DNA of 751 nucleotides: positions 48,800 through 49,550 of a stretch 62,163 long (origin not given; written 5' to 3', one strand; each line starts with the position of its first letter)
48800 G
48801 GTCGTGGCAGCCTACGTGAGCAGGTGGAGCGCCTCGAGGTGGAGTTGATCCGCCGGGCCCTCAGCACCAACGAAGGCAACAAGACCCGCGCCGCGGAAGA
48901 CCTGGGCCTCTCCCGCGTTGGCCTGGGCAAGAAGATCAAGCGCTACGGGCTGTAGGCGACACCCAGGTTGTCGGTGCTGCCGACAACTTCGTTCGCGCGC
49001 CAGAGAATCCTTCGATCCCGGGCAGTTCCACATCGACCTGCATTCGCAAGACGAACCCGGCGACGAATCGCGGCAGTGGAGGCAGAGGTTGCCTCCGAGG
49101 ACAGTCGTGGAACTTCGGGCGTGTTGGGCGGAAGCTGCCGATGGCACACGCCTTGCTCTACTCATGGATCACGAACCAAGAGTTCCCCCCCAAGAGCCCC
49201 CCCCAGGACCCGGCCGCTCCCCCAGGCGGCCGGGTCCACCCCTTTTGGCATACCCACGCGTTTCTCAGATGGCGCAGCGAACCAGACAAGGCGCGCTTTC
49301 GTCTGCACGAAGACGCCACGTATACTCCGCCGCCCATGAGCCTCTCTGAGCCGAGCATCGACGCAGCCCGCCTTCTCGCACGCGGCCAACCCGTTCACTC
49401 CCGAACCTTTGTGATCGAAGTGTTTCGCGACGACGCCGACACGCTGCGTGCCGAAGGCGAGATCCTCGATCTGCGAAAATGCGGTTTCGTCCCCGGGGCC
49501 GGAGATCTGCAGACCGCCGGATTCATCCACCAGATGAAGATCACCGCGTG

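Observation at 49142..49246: Consensus sigma-54 promoter followed about 80 nt later by a strong terminator hairpin: candidate sigma-54-dependent sRNA or transcription attenuator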

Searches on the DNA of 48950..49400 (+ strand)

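Call 28: search_rna_families(source=window, start=48950, end=49400, threshold=evalue, max_evalue=10)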
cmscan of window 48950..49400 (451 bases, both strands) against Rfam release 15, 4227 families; matches with E-value up to 10: 5.
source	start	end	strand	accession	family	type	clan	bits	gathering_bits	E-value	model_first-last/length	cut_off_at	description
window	49203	49246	+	RF02833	Scr3202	Gene; sRNA;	-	20.4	52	1.2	1-95/95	no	Streptomyces RNA 3202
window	49092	49237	-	RF01736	flg-Rhizobiales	Cis-reg;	-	19.4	55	0.089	1-141/141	no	flg-Rhizobiales RNA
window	49204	49244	+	RF01066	6C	Cis-reg;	-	18.5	47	4.5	1-75/75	no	6C RNA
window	49103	49165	+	RF00802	mir-207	Gene; miRNA;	-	14.7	88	7.1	1-78/78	no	mir-207 microRNA precursor family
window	49204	49237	+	RF02232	sX13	Gene; sRNA;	-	12.7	50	6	76-110/115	no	Xanthomonadaceae sRNA sX13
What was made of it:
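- Closest known: C-rich, SD-targeting sRNAs. Same: 6C and sX13 gave weak, chance-level Rfam hits on the hairpin (call 28).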

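Call 57: build_rna_model(alignment_id=A2, structure=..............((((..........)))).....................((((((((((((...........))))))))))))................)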
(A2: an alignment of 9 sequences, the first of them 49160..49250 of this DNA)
Model R1 built from alignment A2 (9 sequences, 104 columns); structure: as given.
model positions 90; base pairs 16; branch points 1; effective number of sequences 1.83; information 0.633 bits per position. Calibrated on 0.2 Mb of random sequence (short: E-values are rough).
structure used (alignment columns):
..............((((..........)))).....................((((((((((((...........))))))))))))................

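Call 58: search_with_rna_model(model_id=R1, sources=[window, L001, L002, L003, L004, L005, L006, L007, L008, L192, L193, L194, L106, L039, L055, L098, L090, L044, L052, L092, L012, L013, L019], max_evalue=1)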
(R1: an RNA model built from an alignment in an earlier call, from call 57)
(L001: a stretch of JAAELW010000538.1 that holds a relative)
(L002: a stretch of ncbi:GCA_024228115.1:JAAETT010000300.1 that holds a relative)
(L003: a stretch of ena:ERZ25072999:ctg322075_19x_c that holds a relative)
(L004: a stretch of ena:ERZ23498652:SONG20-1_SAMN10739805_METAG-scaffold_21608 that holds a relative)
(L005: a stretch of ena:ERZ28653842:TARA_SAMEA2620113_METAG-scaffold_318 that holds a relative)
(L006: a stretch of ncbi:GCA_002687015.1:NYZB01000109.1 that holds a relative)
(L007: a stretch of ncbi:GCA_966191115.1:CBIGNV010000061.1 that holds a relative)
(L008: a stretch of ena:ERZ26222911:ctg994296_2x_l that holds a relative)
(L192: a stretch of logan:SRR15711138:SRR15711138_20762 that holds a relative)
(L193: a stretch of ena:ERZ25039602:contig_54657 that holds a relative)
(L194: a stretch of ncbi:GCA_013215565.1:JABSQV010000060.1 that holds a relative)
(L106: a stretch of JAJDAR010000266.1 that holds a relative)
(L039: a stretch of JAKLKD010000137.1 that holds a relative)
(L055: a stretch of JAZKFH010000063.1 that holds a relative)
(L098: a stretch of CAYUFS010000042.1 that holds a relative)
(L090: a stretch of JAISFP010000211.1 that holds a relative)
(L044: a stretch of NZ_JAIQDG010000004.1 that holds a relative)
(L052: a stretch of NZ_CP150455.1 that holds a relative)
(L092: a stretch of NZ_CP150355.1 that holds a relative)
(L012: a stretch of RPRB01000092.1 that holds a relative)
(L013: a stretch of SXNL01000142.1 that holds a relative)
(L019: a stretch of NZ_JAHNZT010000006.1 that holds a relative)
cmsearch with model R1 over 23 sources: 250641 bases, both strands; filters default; matches with E-value up to 1: 20.
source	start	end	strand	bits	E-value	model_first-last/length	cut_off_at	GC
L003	5888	5976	+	95.8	2.6e-20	1-90/90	no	0.74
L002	3997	4088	+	93.4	9.9e-20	1-90/90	no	0.7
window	49161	49250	+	89.5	8.5e-19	1-90/90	no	0.7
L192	3841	3935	+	88.3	1.7e-18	1-90/90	no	0.72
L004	931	1024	+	88.2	1.7e-18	1-90/90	no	0.72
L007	4839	4927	+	87.6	2.4e-18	1-90/90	no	0.75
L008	4837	4931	+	87.5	2.5e-18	1-90/90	no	0.71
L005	4858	4949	+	85.3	8.4e-18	1-90/90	no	0.75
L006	4858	4949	+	85.3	8.4e-18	1-90/90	no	0.75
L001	1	53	+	52.2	6.3e-10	40-90/90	5'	0.79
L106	5176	5239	+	44.7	3.8e-08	1-64/90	3'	0.73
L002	4044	4075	-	19.8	0.031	48-77/90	no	0.84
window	49206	49238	-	19.2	0.045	47-77/90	no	0.85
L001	9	40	-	19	0.049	48-77/90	no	0.81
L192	3884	3960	-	18.4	0.068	1-90/90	no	0.74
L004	977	1011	-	18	0.083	48-77/90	no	0.83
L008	4880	4959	-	18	0.084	1-90/90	no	0.74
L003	5934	5963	-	15.9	0.27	48-77/90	no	0.87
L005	4907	4937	-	14.9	0.46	47-77/90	no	0.9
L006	4907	4937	-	14.9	0.46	47-77/90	no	0.9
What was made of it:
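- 49168..49246 (+): Predicted 79-nt RNA (76-83 nt in orthologues). This is the conserved block. Covariance model R1 finds exactly one copy per locus (call 58).
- Tried and rejected: Covariance model R1 found no second copy in the window or in the other loci (call 58).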

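Call 68: search_with_rna_model(model_id=R1, sources=[L195, L196, L197, L198, L199, L200, L201, L202, L203, L204, L205, L207, L208, L209, L210, L211, L212, L213, L214, L215, L216, L217, L218, L219, L220, L221], max_evalue=10, show_alignments=2)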
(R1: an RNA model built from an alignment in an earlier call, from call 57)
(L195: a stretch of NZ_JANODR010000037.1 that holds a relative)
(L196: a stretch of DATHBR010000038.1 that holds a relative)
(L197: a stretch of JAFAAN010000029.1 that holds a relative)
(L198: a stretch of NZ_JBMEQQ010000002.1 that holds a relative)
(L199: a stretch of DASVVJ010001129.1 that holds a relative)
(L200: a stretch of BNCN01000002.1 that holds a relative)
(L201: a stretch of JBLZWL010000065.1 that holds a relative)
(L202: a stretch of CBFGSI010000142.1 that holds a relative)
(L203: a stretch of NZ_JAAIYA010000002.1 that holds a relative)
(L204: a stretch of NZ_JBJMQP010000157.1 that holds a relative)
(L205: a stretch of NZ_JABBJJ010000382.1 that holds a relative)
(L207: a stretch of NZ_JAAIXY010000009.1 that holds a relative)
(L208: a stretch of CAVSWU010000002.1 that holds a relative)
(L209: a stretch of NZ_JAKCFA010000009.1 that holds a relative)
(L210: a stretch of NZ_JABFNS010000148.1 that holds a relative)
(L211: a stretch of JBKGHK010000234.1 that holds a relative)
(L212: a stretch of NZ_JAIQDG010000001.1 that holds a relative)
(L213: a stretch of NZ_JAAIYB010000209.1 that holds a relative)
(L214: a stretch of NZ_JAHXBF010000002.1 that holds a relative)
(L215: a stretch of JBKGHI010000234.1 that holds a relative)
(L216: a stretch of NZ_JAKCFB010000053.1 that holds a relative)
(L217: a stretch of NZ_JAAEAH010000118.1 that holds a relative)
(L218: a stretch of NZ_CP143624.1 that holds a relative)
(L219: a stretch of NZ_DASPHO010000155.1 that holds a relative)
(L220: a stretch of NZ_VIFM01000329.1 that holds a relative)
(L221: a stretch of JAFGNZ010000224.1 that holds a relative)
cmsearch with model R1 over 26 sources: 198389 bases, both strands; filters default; matches with E-value up to 10: 19.
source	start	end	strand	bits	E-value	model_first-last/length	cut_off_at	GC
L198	1295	1377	-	20.1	0.022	1-90/90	no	0.61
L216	5418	5497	-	15.8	0.22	1-90/90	no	0.65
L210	6270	6305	-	15.2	0.3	41-77/90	no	0.81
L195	402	476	-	15.2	0.31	1-90/90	no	0.63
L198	713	802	-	13.8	0.66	1-90/90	no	0.64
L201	1928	2008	+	13.3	0.9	1-90/90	no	0.63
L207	2164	2244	+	13.3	0.9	1-90/90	no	0.63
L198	1008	1109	-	13.1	0.98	1-90/90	no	0.64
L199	869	961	+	13.1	0.99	1-90/90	no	0.67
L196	7411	7496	-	12.9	1.1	1-90/90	no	0.63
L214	5703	5782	-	12.3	1.5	1-90/90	no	0.57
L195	137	167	-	11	3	49-76/90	no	0.81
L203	1228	1306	+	10.9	3.2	1-90/90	no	0.62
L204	4846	4958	-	10.6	3.8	1-90/90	no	0.68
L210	6265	6298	+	10.4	4.3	43-77/90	no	0.85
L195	416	446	+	10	5.4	49-76/90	no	0.77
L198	1309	1339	+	9.9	5.8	49-76/90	no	0.81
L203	1916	2005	-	9.8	6.1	1-90/90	no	0.76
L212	3916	3993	-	9.7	6.4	1-90/90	no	0.63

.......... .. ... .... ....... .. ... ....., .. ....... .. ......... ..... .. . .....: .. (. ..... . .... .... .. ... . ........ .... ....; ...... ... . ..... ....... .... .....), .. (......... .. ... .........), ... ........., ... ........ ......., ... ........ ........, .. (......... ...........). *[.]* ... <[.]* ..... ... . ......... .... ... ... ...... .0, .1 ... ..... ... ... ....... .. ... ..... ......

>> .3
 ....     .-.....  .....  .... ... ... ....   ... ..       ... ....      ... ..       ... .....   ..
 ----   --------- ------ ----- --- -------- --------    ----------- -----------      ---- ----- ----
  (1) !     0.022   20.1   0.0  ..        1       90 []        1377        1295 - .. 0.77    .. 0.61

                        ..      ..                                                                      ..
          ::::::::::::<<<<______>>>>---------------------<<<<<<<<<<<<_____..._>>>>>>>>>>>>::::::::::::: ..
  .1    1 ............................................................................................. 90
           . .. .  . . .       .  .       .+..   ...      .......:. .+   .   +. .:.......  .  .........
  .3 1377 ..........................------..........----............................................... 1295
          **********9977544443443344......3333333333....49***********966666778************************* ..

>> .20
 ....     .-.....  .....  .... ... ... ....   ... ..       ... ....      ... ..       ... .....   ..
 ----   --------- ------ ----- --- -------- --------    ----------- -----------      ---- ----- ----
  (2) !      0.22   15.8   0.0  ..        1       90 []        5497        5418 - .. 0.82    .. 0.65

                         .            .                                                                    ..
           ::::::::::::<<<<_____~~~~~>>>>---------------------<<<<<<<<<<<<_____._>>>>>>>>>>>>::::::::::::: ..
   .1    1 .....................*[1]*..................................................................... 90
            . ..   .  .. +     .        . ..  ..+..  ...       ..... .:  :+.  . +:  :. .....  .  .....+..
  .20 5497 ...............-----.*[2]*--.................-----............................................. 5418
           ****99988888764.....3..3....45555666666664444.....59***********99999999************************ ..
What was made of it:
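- Model R1 puts weak hits (E 0.02-6) on Pxr genes in several loci (call 68).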
